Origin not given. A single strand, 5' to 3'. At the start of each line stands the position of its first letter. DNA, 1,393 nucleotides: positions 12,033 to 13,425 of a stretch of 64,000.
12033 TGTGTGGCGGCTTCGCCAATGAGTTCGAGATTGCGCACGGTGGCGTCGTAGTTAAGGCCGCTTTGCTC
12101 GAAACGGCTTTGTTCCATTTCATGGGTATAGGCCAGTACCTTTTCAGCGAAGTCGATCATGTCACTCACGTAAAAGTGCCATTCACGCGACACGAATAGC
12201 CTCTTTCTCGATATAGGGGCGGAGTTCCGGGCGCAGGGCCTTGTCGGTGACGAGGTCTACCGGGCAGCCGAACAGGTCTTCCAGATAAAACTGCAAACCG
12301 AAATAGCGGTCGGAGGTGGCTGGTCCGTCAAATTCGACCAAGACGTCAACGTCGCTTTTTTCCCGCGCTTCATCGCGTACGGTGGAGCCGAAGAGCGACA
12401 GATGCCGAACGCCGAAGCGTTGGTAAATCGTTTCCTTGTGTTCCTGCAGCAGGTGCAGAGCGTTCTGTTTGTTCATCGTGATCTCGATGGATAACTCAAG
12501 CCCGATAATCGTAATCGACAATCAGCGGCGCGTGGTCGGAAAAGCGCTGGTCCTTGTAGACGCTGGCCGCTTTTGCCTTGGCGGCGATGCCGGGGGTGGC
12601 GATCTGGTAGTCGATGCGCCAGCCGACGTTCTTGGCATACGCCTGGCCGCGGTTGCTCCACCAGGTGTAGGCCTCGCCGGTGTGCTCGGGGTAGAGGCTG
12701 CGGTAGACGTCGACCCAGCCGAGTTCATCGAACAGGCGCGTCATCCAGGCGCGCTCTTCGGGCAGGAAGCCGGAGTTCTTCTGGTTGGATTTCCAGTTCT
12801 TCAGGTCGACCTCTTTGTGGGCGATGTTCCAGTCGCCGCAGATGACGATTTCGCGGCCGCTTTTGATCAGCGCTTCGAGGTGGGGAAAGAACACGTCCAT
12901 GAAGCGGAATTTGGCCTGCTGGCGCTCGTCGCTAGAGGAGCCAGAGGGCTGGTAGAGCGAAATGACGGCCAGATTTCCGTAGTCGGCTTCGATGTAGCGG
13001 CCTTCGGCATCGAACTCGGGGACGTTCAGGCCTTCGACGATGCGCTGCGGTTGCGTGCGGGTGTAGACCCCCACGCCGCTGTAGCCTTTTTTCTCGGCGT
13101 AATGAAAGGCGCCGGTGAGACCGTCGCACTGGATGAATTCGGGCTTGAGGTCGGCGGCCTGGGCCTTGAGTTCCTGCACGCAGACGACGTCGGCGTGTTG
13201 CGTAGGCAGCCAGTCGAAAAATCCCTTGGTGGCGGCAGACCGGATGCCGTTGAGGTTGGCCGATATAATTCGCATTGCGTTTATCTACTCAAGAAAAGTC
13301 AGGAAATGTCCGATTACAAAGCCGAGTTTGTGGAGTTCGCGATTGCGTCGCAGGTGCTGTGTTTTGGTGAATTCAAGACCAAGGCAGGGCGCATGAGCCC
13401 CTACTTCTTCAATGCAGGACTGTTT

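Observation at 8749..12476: Integrase-less defence cassette MntA-HepT-MmeI-like-Fic wired into the xth-ampG operon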

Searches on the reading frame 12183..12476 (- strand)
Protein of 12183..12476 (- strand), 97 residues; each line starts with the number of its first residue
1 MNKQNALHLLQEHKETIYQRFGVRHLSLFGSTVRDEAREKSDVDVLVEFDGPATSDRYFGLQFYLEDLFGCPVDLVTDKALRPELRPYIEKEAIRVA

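Call 3: search_protein_families(library=pfam, proteins=[window:12183-12476:-], max_evalue=0.01)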
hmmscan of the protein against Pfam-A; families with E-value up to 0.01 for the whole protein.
window:12183-12476:- (97 aa): 3 families
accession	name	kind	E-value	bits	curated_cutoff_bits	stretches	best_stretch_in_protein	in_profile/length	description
PF01909.29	NTP_transf_2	-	1.1e-15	58.2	21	1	11-95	2-92/93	Nucleotidyltransferase domain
PF18765.7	Polbeta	-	1.5e-10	41.5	26.9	1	14-93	4-84/93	Polymerase beta, Nucleotidyltransferase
PF22600.2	MTPAP-like_central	-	9.7e-05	22.9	27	1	4-56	23-72/139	Poly(A) RNA polymerase, mitochondrial-like, central palm domain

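Call 4: search_protein_families(library=padloc, proteins=[window:12183-12476:-], max_evalue=0.01)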
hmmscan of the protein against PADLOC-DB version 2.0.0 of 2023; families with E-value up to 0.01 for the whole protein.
window:12183-12476:- (97 aa): 9 families
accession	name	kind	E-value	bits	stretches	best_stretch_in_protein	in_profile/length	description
PDLC04906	PDC-S09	-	5.5e-32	108.1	1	1-95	1-97/98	-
PDLC04904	PDC-S09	-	6.8e-28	94.9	1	1-96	1-98/104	-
PDLC04902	PDC-S09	-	1.6e-25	87.2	1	8-95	6-94/97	-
PDLC04905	PDC-S09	-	4.1e-23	79.6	1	6-93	4-95/101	-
PDLC04903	PDC-S09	-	2.9e-08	32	1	3-51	4-54/108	-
PDLC04907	PDC-S09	-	1.1e-07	30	1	8-54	12-58/114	-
PDLC04369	PDC-M05A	-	0.00061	17.5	1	9-47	91-127/201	-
PDLC04368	PDC-M05A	-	0.0069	14.2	1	27-47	111-131/201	-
PDLC04778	PDC-M70A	-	0.0083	13.5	1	25-57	49-81/355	-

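Call 5: search_protein_families(library=ncbifam, proteins=[window:12183-12476:-], max_evalue=0.01)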
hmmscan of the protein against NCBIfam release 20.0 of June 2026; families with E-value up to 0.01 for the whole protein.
window:12183-12476:- (97 aa): 2 families
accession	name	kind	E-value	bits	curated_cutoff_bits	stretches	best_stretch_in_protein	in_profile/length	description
NF047752.1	MntA_antitoxin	equivalog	1.4e-11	44.3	60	1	20-89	4-73/106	type VII toxin-antitoxin system MntA family adenylyltransferase antitoxin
NF051895.1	anti_phage_HalB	equivalog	0.0016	18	190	1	26-47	2-23/211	anti-phage Hailong system nucleotidyltransferase HalB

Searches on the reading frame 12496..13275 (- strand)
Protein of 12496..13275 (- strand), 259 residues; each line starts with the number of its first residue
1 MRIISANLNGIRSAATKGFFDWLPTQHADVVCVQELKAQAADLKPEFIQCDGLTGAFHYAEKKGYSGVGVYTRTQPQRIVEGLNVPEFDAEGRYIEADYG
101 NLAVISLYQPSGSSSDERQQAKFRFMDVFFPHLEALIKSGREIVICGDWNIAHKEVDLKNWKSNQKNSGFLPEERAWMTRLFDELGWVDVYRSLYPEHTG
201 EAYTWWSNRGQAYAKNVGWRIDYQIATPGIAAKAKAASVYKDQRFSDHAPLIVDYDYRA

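Call 3: search_protein_families(library=pfam, proteins=[window:12496-13275:-], max_evalue=0.01)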
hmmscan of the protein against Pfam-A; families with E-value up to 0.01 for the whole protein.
window:12496-13275:- (259 aa): 2 families
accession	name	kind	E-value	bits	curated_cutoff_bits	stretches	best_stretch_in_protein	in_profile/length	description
PF03372.29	Exo_endo_phos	-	4.5e-27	95.6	24.5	1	5-248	2-225/225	Endonuclease/Exonuclease/phosphatase family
PF14529.12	Exo_endo_phos_2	-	0.0018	18.6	27.4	1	104-251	3-116/117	Endonuclease-reverse transcriptase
